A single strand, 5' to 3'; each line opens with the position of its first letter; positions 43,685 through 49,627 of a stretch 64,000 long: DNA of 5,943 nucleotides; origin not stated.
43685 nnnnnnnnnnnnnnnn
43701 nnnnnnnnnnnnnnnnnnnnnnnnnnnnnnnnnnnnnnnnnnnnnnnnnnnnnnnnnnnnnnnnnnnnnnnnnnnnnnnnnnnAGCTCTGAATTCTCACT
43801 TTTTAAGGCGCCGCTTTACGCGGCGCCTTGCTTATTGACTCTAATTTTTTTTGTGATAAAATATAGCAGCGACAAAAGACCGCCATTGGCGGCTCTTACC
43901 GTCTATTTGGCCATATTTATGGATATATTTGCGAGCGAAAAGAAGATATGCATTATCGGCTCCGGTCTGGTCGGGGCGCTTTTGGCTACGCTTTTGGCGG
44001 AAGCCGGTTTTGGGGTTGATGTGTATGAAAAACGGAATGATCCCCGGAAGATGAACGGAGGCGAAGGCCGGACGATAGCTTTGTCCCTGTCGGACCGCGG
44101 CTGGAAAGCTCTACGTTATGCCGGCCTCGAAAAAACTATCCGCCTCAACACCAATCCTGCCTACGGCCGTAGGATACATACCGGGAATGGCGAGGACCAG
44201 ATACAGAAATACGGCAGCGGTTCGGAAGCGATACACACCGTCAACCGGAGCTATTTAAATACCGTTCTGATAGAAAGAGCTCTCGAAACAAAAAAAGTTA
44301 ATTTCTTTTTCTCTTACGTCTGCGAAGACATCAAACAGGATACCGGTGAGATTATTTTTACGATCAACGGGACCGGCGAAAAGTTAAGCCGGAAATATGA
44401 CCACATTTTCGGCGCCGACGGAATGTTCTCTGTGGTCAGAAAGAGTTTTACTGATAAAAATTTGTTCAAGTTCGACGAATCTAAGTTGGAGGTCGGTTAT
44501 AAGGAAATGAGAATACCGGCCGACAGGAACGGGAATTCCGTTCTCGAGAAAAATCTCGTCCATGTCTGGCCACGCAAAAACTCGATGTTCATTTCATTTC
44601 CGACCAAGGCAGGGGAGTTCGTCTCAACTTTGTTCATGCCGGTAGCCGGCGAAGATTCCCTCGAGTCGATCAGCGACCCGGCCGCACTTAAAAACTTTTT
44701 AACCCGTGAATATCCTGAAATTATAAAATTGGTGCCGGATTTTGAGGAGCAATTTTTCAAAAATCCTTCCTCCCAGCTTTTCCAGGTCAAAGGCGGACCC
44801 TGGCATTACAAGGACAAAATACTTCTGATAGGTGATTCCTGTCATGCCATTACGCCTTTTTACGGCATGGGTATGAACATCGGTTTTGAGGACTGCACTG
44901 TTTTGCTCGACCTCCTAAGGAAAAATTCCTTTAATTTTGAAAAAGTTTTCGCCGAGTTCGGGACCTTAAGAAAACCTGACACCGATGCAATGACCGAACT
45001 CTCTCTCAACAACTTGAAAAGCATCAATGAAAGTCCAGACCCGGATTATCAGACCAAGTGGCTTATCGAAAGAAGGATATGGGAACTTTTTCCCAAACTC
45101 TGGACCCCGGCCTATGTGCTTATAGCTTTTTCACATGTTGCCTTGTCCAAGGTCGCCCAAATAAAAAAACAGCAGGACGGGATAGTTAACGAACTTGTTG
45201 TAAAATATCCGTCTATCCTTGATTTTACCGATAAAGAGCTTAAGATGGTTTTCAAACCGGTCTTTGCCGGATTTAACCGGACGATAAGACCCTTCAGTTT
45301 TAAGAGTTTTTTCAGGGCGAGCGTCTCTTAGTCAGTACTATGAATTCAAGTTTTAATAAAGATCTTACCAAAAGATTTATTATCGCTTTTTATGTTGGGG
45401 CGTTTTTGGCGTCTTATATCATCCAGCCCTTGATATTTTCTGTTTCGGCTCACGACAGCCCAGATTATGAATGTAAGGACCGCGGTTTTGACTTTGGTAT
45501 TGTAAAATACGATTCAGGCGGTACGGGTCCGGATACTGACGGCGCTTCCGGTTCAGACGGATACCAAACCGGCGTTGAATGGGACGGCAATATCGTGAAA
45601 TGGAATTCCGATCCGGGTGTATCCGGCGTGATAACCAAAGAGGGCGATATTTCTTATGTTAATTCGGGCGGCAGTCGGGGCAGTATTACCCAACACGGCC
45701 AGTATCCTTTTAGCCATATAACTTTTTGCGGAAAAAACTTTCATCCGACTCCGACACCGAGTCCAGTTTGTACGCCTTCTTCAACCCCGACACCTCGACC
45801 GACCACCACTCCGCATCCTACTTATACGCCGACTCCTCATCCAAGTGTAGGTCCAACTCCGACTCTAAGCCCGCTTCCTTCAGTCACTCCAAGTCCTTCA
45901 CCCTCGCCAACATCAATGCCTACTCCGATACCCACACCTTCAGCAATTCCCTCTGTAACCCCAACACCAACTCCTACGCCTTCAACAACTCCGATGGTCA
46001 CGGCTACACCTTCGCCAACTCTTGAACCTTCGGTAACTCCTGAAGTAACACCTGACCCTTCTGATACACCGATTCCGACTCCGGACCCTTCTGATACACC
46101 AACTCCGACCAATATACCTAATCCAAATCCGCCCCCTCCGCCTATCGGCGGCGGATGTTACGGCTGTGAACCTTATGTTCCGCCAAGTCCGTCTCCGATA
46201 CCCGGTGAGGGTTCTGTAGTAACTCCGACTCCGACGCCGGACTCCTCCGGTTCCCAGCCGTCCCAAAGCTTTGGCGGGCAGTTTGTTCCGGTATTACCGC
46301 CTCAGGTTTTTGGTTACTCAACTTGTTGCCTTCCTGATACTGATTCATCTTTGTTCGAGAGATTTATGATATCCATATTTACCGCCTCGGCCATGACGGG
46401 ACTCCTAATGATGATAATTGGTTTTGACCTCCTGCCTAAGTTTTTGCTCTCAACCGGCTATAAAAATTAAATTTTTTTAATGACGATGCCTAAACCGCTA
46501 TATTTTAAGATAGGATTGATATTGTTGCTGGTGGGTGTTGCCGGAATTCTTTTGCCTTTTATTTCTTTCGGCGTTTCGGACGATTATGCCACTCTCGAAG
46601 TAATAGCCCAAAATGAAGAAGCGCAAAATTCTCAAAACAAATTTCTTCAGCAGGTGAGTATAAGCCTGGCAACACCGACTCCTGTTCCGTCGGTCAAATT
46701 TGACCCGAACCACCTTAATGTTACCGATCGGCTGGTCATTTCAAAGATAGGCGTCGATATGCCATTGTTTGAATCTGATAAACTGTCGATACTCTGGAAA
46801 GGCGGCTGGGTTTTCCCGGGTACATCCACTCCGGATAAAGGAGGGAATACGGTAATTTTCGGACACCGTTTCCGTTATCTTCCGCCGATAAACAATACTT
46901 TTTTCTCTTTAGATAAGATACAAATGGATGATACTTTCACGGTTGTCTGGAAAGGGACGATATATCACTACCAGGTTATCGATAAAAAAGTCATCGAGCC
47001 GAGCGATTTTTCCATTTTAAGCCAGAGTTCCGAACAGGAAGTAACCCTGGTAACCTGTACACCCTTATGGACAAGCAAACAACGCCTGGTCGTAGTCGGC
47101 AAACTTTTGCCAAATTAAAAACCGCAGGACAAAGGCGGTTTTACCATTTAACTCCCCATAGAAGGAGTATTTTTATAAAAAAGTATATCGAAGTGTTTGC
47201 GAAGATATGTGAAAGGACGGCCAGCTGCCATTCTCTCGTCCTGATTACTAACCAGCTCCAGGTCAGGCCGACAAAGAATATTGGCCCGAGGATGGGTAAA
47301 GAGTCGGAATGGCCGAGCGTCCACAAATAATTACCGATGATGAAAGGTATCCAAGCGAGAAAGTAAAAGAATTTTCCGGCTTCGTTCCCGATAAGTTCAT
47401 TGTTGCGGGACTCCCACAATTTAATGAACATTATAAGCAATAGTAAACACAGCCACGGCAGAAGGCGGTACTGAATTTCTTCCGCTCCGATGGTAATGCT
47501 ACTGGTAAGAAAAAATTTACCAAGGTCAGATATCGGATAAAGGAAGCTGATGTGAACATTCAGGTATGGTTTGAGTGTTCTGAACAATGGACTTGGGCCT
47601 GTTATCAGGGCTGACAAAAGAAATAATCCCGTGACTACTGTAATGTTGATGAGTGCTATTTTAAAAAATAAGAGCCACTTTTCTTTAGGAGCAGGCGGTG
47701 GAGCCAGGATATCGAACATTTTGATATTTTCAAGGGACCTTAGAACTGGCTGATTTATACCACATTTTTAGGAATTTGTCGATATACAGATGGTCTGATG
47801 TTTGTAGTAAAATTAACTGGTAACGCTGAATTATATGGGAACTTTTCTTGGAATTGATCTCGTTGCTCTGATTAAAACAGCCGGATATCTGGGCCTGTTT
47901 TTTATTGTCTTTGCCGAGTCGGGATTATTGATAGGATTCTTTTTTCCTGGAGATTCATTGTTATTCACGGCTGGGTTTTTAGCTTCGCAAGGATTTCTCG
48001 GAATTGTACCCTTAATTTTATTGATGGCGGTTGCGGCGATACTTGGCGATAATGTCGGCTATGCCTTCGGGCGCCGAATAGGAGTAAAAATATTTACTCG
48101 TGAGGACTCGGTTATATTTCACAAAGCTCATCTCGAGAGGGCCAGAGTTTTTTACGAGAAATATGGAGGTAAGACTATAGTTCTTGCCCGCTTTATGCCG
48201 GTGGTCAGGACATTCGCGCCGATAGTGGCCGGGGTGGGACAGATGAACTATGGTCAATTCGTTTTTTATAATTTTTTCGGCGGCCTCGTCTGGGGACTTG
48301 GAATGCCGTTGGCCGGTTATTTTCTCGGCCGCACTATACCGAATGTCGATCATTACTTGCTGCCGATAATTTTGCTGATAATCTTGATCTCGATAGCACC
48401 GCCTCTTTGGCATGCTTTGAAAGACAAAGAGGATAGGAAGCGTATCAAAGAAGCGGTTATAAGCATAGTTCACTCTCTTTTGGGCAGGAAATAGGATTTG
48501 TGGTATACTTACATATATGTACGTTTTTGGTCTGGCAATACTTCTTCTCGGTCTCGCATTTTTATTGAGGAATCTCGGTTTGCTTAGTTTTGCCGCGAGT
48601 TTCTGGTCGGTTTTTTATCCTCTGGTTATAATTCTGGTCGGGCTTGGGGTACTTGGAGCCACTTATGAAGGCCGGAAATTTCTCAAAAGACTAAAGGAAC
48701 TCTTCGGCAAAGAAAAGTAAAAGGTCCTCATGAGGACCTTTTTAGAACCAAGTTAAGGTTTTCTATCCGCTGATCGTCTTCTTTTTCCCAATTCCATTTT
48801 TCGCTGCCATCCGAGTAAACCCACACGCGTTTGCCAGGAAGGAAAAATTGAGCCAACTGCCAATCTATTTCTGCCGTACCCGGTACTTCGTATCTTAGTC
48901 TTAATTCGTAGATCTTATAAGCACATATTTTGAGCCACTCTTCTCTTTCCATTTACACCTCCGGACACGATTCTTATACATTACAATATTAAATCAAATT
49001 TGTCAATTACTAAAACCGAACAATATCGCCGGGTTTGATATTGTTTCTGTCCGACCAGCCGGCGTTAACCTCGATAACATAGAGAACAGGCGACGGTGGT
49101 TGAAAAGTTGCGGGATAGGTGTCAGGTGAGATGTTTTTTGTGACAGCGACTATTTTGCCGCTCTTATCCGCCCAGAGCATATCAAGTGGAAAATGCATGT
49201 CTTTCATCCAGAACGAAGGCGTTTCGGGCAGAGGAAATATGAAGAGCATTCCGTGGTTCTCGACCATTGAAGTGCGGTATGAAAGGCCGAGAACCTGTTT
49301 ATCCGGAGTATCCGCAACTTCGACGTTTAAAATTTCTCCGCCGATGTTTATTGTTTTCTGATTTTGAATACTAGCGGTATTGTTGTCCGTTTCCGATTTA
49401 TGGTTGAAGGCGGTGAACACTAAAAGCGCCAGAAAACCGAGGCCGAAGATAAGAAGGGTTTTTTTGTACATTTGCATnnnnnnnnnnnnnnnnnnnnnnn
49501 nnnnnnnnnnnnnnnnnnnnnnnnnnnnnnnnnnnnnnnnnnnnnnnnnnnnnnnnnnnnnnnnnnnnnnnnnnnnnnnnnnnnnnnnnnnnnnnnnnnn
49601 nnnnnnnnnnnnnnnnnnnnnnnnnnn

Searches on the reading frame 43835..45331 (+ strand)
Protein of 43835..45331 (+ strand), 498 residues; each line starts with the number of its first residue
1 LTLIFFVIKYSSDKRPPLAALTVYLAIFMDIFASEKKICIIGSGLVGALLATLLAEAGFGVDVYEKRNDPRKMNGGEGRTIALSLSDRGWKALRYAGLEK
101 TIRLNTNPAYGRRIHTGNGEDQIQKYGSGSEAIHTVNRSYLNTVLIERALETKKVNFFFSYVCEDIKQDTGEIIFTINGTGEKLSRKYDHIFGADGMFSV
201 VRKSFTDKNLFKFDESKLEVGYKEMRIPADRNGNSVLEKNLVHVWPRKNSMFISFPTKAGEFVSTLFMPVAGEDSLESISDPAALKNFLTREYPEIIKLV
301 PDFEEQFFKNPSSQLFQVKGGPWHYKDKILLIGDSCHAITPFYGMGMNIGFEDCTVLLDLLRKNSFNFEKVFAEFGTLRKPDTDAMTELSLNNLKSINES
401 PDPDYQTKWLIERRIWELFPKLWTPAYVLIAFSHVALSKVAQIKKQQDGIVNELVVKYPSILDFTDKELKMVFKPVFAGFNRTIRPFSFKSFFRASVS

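Call 30: search_protein_families(library=pfam, proteins=[window:43835-45331:+], max_evalue=0.001)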
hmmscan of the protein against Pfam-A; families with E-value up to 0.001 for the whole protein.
window:43835-45331:+ (498 aa): 4 families
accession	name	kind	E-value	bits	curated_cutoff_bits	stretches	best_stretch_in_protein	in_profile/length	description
PF01494.25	FAD_binding_3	-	1.3e-23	84.3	22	1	37-359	3-316/349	FAD binding domain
PF13450.12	NAD_binding_8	-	3.2e-06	27.7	21.9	1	40-70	1-31/68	NAD(P)-binding Rossmann-like domain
PF08491.16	SE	-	2.5e-05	23.9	20.1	0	327-366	130-170/276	Squalene epoxidase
PF01266.30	DAO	-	6e-05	23.2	27.9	1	37-90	1-56/353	FAD dependent oxidoreductase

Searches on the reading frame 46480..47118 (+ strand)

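Call 30: search_protein_families(library=pfam, proteins=[window:46480-47118:+], max_evalue=0.001)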
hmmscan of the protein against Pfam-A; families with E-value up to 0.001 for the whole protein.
window:46480-47118:+ (212 aa): 1 family
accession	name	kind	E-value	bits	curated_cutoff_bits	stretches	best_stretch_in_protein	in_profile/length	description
PF04203.18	Sortase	-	7.5e-22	77.8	26.6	1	85-209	1-124/125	Sortase domain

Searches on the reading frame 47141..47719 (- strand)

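Call 55: search_protein_families(library=pfam, proteins=[window:47141-47719:-], max_evalue=0.001)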
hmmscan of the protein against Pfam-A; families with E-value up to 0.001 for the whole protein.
window:47141-47719:- (192 aa): 1 family
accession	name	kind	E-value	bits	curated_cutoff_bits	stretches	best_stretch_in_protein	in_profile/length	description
PF02517.21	Rce1-like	-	0.00097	19.8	22.4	1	69-176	8-92/93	Type II CAAX prenyl endopeptidase Rce1-like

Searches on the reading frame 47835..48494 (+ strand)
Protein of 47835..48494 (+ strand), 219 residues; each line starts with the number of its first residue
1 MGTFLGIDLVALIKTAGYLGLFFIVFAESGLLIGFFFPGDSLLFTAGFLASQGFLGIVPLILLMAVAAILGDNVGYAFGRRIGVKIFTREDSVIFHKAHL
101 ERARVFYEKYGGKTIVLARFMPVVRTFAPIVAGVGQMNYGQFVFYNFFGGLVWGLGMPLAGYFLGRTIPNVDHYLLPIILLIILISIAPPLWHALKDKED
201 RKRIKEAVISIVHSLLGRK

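Call 55: search_protein_families(library=pfam, proteins=[window:47835-48494:+], max_evalue=0.001)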
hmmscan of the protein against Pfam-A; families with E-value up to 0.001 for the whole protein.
window:47835-48494:+ (219 aa): 1 family
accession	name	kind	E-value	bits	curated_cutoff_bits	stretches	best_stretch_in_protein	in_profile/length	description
PF09335.16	VTT_dom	-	8.6e-18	65.4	33.9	1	37-162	1-122/123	VTT domain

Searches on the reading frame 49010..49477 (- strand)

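Call 55: search_protein_families(library=pfam, proteins=[window:49010-49477:-], max_evalue=0.001)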
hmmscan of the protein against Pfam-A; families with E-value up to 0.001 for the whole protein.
window:49010-49477:- (155 aa): 1 family
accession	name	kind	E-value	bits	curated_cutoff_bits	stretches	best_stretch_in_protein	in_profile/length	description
PF02643.20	DUF192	-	3.9e-32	110.7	27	1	51-155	2-96/96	Uncharacterized ACR, COG1430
